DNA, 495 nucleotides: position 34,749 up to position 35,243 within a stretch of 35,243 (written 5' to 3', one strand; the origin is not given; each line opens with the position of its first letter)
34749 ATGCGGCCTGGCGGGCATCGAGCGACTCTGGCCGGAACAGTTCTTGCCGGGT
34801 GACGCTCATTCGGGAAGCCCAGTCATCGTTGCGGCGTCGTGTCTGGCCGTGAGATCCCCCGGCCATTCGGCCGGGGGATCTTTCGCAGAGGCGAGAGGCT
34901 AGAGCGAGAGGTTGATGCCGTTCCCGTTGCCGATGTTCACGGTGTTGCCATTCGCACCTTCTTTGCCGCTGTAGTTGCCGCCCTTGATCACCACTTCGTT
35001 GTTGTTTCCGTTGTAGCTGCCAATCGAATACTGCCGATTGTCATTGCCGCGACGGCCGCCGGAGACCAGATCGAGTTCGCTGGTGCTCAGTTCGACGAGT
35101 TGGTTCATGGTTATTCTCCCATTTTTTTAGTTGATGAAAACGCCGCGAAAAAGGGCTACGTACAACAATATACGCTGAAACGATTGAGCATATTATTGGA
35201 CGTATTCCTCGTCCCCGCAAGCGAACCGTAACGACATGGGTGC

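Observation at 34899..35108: Unusual cargo: 51-aa Asn/Gly-rich, cysteine-free core with two imperfect ~19-residue repeats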

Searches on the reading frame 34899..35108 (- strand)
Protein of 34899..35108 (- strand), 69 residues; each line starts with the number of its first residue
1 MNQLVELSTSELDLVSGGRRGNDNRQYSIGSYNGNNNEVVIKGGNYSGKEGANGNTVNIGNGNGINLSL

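Call 7: search_protein_families(library=pfam, proteins=[window:34899-35108:-], max_evalue=0.01)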
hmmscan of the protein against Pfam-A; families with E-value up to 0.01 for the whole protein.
window:34899-35108:- (69 aa): 0 families

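Call 8: search_protein_families(library=ncbifam, proteins=[window:34899-35108:-], max_evalue=1)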
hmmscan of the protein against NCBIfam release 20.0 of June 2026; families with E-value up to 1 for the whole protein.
window:34899-35108:- (69 aa): 2 families
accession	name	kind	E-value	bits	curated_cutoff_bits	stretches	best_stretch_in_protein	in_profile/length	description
NF038167.1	cyan_ocin_like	subfamily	2.8e-07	30.6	32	1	2-56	6-54/72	CTB family bacteriocin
TIGR04497.1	GRASP_targ_2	subfamily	0.067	13.2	32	1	6-23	14-31/50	putative ATP-grasp target RiPP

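Call 9: find_homologous_proteins(query=window:34902-35108:-, max_evalue=0.01)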
Query seq(69 aa) (69 aa): 1 proteins with E <= 0.01 among 1 candidates.
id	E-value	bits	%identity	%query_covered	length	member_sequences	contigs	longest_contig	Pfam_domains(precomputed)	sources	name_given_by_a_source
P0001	3.0e-32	127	100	97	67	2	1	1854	PF28158.1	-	-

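Call 12: search_protein_families(library=pfam, proteins=[window:34899-35108:-], max_evalue=10)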
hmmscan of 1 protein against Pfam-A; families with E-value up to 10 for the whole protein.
window:34899-35108:- (69 aa): 1 family
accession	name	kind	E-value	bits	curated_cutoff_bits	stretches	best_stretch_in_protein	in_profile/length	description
PF10439.15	Bacteriocin_IIc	-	0.085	13.3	27.1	1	1-28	1-19/59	Bacteriocin class II with double-glycine leader peptide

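Call 15: find_encoding_contigs(protein=window:34899-35108:-, flank=10000)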
Protein window:34899-35108:- (69 aa): 3 contigs read that carry it; 3 places shown.
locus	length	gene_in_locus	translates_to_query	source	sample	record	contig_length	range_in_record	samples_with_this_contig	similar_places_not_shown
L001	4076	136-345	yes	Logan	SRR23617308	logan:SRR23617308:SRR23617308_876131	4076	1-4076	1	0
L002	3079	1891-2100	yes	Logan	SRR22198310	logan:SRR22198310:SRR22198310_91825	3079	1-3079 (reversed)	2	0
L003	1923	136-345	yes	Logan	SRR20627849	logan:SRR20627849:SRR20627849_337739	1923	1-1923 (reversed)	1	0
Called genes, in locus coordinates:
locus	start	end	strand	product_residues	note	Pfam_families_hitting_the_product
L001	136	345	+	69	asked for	PF28158:CTB (weak)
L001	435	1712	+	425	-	PF26002:Beta-barrel_AprE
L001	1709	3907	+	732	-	PF03412:Peptidase_C39, PF00664:ABC_membrane, PF00005:ABC_tran, PF02463:SMC_N (faint)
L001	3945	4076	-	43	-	?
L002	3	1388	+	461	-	?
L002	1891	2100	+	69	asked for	PF28158:CTB (weak)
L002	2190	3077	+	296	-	?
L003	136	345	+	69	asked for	PF28158:CTB (weak)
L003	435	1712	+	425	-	PF26002:Beta-barrel_AprE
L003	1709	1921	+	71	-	?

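Call 19: search_protein_representatives(protein=window:34899-35108:-)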
Query: 69 residues. Proteins with E-value up to 0.001 (for the whole library): 3; up to 1e-10: 2; up to 1e-30: 1. The best 3 are listed.
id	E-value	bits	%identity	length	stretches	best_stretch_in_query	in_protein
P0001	9.5e-33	127.3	100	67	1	1-67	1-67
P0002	5.9e-14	68.0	31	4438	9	14-45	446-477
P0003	3.3e-04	37.2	32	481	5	2-42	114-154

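Call 24: find_related_loci(query=window:34902-35108:-, collection=genome_contigs, flank=10000)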
Query seq(69 aa) (69 aa) in genome_contigs; peptide patterns used: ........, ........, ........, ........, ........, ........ (x = any residue, [..] = any of these).
599 stretches matched a pattern, but none encodes a relative of the query by tblastn (E <= 1e-3).

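Call 25: find_homologous_proteins(query=L002:33-1388:+, max_evalue=0.001)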
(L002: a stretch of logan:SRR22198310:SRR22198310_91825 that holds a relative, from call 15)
Query L002:33-1388:+ (451 aa): 4 proteins with E <= 0.001 among 8000 candidates.
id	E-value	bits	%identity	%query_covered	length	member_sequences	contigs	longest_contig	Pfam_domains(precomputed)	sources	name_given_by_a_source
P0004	6.3e-286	967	100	100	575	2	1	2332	-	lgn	-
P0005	1.5e-78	283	45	93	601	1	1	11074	-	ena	-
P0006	2.5e-11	61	31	86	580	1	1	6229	-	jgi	jgi:hypothetical protein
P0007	1.6e-8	52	29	65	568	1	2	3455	-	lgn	-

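Call 27: find_encoding_contigs(protein=P0005, flank=10000)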
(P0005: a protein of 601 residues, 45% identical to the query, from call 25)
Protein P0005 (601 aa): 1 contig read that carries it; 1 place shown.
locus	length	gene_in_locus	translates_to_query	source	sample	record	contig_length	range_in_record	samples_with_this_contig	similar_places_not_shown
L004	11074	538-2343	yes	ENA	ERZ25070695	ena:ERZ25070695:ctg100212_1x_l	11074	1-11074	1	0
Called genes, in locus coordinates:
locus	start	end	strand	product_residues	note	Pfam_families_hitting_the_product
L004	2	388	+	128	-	?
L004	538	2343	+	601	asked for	-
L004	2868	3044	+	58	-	-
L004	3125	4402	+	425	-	PF26002:Beta-barrel_AprE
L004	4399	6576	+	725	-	PF03412:Peptidase_C39, PF02463:SMC_N (faint), PF00664:ABC_membrane, PF00005:ABC_tran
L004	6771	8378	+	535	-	PF13401:AAA_22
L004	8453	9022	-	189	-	PF13412:HTH_24 (faint), PF08281:Sigma70_r4_2, PF00196:GerE, PF04545:Sigma70_r4 (weak), PF13384:HTH_23 (weak), PF13936:HTH_38 (weak), PF12840:HTH_20 (faint)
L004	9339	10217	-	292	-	PF00581:Rhodanese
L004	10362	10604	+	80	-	-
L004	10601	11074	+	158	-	?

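Call 28: find_encoding_contigs(protein=P0004, flank=10000)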
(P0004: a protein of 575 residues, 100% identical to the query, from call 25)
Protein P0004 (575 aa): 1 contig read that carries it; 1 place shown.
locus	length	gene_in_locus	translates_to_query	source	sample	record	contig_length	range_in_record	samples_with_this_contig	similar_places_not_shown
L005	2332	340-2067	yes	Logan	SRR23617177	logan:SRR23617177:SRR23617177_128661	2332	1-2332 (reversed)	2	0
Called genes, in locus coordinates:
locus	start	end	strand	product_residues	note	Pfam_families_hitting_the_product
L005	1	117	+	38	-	?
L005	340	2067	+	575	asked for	-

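Call 30: find_encoding_contigs(protein=P0006, flank=10000)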
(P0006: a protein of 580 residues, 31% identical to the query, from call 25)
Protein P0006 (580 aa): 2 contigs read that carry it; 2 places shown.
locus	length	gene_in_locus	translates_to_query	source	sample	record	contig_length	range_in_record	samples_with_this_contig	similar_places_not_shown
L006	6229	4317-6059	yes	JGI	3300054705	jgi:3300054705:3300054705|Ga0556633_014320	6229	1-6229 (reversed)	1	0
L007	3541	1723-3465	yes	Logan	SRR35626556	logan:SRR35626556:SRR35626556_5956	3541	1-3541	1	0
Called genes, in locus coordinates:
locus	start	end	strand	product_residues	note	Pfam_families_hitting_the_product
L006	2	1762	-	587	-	?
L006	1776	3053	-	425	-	PF25919:BSH_CusB (faint), PF00364:Biotin_lipoyl (faint), PF25917:BSH_RND, PF25973:BSH_CzcB (weak), PF25984:BSH_YknX (faint), PF26002:Beta-barrel_AprE (weak)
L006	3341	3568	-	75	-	-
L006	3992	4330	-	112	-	-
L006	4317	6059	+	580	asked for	-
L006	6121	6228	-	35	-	?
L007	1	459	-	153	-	?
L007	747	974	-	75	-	-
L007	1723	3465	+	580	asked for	-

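Call 31: find_encoding_contigs(protein=P0007, flank=10000)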
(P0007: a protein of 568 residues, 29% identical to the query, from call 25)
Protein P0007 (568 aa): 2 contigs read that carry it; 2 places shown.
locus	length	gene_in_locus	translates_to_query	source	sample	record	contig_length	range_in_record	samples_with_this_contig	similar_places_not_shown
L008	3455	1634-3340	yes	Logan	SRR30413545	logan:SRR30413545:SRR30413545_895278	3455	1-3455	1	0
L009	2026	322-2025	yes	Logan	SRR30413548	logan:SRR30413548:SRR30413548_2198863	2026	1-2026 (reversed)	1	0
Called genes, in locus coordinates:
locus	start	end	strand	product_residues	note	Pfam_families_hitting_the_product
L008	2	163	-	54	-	?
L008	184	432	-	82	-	-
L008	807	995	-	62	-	-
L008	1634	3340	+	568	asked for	-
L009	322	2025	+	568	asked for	?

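Call 38: search_protein_families(library=pfam, proteins=[P0004, P0005, P0006, P0007], max_evalue=1)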
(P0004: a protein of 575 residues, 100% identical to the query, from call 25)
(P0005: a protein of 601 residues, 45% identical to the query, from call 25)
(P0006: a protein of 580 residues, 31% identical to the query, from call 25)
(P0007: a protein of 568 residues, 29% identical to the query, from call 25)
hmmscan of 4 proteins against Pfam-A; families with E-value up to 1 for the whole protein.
P0004 (575 aa): 0 families

P0005 (601 aa): 1 family
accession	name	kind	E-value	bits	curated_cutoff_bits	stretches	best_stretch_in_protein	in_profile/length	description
PF05593.20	RHS_repeat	-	0.32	11.9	22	0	574-596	14-36/38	RHS Repeat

P0006 (580 aa): 0 families

P0007 (568 aa): 0 families

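Call 39: search_protein_families(library=ncbifam, proteins=[L004:2868-3044:+, L006:3341-3568:-, L008:184-432:-, L008:807-995:-, P0004, P0005, P0006, P0007], max_evalue=1)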
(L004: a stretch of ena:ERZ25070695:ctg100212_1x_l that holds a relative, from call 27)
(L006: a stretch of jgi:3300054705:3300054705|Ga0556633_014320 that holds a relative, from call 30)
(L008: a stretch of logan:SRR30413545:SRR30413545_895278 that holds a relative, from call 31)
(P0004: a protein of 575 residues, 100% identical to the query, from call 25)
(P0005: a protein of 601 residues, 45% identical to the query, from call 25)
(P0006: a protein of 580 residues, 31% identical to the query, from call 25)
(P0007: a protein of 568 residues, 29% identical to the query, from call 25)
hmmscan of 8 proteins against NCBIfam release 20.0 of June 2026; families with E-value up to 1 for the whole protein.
L004:2868-3044:+ (58 aa): 1 family
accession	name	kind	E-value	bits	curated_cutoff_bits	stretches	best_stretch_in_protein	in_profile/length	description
NF038167.1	cyan_ocin_like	subfamily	0.026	14.7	32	1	3-42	7-49/72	CTB family bacteriocin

L006:3341-3568:- (75 aa): 2 families
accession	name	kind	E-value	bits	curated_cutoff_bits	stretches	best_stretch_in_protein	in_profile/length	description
NF038167.1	cyan_ocin_like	subfamily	0.00051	20.2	32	1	1-20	1-22/72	CTB family bacteriocin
NF033772.1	pheromone_VP1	equivalog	0.0052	17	85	1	4-53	7-53/65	peptide pheromone VP1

L008:184-432:- (82 aa): 4 families
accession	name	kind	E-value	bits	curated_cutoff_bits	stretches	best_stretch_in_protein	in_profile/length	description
NF046113.1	BLP_Lacticasei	subfamily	0.039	14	40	1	3-24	8-29/46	bacteriocin-like peptide, LSEI_2386 family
TIGR04497.1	GRASP_targ_2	subfamily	0.04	13.9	32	1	6-29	14-37/50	putative ATP-grasp target RiPP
NF038167.1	cyan_ocin_like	subfamily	0.093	12.9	32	1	3-23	7-23/72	CTB family bacteriocin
NF040664.1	HEC_x9_TCC_lant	equivalog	0.45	10.7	46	1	6-28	2-22/39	lacticin 481 family lantibiotic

L008:807-995:- (62 aa): 2 families
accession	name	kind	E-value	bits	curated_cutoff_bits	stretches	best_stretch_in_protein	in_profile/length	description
NF038167.1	cyan_ocin_like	subfamily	0.043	14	32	1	3-25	7-29/72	CTB family bacteriocin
NF000539.0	plantaricin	subfamily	0.11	12.9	29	1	4-46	21-58/69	plantaricin C family lantibiotic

P0004 (575 aa): 0 families

P0005 (601 aa): 0 families

P0006 (580 aa): 0 families

P0007 (568 aa): 0 families

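Call 50: find_homologous_proteins(query=A2, max_evalue=0.01)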
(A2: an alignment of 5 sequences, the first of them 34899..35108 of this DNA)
Query A2 (5 sequences) (69 aa, profile of the alignment): 9 proteins with E <= 0.01 among 5535 candidates.
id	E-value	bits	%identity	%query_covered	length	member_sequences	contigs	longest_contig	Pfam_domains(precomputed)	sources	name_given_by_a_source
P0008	7.0e-25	105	41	97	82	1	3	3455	-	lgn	-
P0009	1.1e-22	97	50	38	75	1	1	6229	-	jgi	jgi:hypothetical protein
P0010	4.3e-19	86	38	100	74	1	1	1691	PF28158.1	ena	-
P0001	5.0e-15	73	100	97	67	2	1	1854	PF28158.1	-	-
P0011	2.1e-13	68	35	100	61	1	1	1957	PF28158.1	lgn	-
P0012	8.7e-5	40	38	94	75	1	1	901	-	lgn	-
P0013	1.3e-3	36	60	29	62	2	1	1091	-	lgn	-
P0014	1.6e-3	36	56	23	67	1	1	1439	-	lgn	-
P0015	3.1e-3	35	44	45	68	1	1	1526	-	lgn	-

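Call 53: search_dna_similar(query=window:34902-35108:-, collection=plasmids, mode=protein, max_evalue=10, max_rows=30)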
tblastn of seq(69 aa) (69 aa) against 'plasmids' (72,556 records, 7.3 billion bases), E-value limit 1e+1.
No match.

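Call 56: predict_structure(alignment_id=A3)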
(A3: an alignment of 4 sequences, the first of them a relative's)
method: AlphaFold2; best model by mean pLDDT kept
length: 575 residues; sequences in the alignment: 4
mean_pLDDT: 27.0   pTM: 0.24
mean pLDDT of the five models: 27.0, 26.2, 25.1, 24.9, 24.5
residues with pLDDT >= 90: 0; 70-90: 0; 50-70: 0; < 50: 575
segments of 3 or more residues with pLDDT < 50: 1-575
pLDDT, mean of each block of 10 residues (from residue 1): 28 41 31 26 30 26 26 24 25 25 26 26 23 21 24 26 30 29 29 26 23 26 23 24 24 23 23 30 28 29 28 31 24 25 31 25 25 26 26 27 29 24 25 29 25 23 24 30 37 33 27 27 31 29 30 28 28 26
secondary structure, 60 per line:
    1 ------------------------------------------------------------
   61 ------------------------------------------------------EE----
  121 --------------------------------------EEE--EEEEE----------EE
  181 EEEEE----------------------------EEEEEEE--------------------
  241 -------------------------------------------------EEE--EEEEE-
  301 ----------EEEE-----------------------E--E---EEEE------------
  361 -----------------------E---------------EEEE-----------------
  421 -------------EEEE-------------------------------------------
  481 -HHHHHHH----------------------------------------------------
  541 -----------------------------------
elements in order: E159-161 E164-168 E179-185 E214-220 E290-292 E295-299 E311-314 E345-348 E400-403 E434-437 H482-488

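Call 58: find_related_loci(query=A3, collection=metagenome_contigs, flank=10000)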
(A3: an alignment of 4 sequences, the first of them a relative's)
Query A3 (575 aa) in metagenome_contigs; peptide patterns used: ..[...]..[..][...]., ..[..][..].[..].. (x = any residue, [..] = any of these).
600 stretches matched a pattern, but none encodes a relative of the query by tblastn (E <= 1e-3).

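Call 66: predict_structure(alignment_id=A5)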
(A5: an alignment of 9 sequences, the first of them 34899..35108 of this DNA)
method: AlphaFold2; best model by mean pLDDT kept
length: 69 residues; sequences in the alignment: 9
mean_pLDDT: 51.9   pTM: 0.23
mean pLDDT of the five models: 51.9, 51.4, 51.0, 49.8, 49.0
residues with pLDDT >= 90: 0; 70-90: 10; 50-70: 14; < 50: 45
segments of 3 or more residues with pLDDT < 50: 19-40, 42-50, 52-54, 59-64, 66-69
pLDDT, mean of each block of 10 residues (from residue 1): 75 61 44 43 45 48 46
secondary structure, 60 per line:
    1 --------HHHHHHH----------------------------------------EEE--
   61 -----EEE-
elements in order: H9-15 E56-58 E66-68

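Call 78: search_solved_structures(query=A3, max_evalue=10, show_alignments=2)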
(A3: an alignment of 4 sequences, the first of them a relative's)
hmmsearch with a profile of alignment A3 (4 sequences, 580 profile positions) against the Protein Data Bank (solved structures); distinct sequences matched with E-value up to 10: 0.

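Call 79: search_solved_structures(query=A4, max_evalue=10, show_alignments=2)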
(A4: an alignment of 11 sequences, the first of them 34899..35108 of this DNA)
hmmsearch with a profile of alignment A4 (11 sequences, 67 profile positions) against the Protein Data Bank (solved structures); distinct sequences matched with E-value up to 10: 1.
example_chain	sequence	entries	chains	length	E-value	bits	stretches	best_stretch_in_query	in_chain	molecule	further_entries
9zn4_A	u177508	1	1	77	1.8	11.7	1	5-18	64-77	Nif11 domain-containing protein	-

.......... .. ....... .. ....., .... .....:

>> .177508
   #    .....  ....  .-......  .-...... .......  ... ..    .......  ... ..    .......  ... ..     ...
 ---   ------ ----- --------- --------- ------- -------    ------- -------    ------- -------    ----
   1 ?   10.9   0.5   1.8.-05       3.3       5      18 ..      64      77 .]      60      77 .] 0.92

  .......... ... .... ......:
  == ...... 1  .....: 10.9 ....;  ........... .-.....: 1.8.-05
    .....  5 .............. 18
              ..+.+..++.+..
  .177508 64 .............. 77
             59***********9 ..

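Call 91: find_encoding_contigs(protein=P0011, flank=10000)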
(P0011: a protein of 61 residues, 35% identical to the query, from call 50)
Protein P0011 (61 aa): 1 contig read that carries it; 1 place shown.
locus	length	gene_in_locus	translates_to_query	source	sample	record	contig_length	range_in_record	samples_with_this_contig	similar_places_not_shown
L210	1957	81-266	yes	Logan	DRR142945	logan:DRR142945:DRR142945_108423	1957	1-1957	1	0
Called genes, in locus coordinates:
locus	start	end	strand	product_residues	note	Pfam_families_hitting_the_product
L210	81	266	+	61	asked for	PF28158:CTB (weak)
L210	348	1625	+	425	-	PF00364:Biotin_lipoyl (faint), PF25917:BSH_RND (weak), PF26002:Beta-barrel_AprE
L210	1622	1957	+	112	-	?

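Call 92: find_encoding_contigs(protein=P0010, flank=10000)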
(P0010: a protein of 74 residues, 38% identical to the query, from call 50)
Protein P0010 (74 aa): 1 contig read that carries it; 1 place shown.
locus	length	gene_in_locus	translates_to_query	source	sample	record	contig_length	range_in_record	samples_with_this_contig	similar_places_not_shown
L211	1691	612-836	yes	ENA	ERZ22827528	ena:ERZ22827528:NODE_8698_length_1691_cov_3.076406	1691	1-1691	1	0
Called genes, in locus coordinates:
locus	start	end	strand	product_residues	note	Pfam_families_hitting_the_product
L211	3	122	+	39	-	?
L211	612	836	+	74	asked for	PF28158:CTB (weak)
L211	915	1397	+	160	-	-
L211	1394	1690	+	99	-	?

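Call 93: find_encoding_contigs(protein=P0015, flank=10000)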
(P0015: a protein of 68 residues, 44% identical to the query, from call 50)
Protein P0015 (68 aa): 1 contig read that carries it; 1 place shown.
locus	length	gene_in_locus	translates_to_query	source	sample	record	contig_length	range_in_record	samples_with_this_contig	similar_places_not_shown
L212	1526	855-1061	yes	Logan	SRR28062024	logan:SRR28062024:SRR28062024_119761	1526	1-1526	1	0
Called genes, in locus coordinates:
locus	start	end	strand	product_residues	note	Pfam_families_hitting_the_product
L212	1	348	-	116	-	?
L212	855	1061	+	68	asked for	-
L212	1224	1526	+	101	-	?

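Call 94: find_encoding_contigs(protein=P0014, flank=10000)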
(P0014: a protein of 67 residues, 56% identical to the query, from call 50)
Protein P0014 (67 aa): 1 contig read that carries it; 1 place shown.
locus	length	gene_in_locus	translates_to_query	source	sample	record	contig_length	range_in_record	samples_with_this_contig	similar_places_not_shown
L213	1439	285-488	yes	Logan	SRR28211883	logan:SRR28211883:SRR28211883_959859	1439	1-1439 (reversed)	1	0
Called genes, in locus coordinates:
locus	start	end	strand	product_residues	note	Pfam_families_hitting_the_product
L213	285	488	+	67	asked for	-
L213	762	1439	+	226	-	?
